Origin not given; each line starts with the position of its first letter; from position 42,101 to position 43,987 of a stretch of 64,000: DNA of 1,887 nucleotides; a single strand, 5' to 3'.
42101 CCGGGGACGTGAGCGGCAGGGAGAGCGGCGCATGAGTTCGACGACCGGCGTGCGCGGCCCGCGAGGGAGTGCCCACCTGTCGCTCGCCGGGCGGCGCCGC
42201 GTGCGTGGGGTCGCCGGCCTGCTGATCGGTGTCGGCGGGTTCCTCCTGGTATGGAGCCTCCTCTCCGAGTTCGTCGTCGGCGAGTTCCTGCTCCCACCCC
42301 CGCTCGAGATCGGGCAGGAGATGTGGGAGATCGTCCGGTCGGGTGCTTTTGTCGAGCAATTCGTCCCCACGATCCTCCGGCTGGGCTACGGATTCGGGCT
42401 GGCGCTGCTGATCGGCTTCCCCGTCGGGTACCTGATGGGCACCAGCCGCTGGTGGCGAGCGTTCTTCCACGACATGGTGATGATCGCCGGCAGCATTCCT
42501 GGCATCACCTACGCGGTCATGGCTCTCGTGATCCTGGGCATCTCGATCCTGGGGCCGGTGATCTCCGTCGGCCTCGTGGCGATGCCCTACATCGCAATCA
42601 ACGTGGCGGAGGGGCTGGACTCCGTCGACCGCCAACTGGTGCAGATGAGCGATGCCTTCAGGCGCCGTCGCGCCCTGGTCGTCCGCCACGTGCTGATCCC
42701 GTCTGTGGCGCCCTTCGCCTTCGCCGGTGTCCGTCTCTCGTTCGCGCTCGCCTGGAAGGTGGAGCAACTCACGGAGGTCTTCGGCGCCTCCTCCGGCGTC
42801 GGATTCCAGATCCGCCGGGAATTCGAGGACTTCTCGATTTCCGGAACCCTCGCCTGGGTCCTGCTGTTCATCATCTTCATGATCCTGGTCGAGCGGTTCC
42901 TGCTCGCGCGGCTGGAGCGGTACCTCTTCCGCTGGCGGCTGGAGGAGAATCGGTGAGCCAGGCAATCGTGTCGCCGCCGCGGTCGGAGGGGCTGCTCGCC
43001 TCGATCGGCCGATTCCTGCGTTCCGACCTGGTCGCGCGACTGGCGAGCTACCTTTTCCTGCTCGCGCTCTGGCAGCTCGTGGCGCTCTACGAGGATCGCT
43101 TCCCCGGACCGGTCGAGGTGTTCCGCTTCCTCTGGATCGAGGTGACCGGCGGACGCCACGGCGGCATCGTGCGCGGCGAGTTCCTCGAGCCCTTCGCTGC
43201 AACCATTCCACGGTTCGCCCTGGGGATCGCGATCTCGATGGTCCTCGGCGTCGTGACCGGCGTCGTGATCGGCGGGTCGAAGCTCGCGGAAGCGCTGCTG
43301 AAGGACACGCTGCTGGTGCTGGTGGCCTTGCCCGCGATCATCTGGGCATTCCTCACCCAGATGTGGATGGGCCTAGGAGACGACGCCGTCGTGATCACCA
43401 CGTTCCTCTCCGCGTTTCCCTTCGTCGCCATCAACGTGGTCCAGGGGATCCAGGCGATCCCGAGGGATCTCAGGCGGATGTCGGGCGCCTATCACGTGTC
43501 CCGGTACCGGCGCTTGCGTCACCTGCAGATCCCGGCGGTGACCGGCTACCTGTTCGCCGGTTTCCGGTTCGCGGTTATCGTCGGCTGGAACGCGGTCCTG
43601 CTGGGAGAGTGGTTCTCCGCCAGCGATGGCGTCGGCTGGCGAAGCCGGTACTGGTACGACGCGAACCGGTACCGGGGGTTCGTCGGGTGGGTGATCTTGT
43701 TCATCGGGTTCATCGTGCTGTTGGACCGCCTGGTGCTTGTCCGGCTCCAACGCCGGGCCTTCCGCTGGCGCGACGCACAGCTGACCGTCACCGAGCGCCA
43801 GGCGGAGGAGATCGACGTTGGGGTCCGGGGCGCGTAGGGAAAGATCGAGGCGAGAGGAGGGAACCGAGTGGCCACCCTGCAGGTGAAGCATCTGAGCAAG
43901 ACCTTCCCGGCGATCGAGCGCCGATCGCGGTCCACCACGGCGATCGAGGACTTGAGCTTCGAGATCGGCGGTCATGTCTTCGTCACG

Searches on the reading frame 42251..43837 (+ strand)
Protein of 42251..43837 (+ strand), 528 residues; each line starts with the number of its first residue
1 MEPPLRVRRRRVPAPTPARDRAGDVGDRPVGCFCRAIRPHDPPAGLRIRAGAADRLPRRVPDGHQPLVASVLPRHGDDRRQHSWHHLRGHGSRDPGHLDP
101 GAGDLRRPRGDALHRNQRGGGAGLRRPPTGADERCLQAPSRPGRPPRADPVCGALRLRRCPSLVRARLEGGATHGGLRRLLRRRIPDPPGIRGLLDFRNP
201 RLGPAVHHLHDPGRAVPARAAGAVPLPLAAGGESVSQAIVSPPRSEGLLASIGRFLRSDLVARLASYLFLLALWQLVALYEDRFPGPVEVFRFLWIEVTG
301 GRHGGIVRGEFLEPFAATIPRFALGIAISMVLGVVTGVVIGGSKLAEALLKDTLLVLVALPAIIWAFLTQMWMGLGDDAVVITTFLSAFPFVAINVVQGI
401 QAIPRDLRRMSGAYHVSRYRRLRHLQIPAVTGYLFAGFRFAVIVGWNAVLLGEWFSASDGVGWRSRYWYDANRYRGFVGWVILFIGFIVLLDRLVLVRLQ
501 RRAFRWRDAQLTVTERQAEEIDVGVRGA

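Call 41: search_protein_families(library=pfam, proteins=[window:42251-43837:+], max_evalue=0.001)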
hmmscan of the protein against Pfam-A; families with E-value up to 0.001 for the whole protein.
window:42251-43837:+ (528 aa): 1 family
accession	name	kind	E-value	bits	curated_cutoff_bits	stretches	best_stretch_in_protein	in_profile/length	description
PF00528.27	BPD_transp_1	-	7.1e-17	62.2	26.4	1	333-495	1-175/184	Binding-protein-dependent transport system inner membrane component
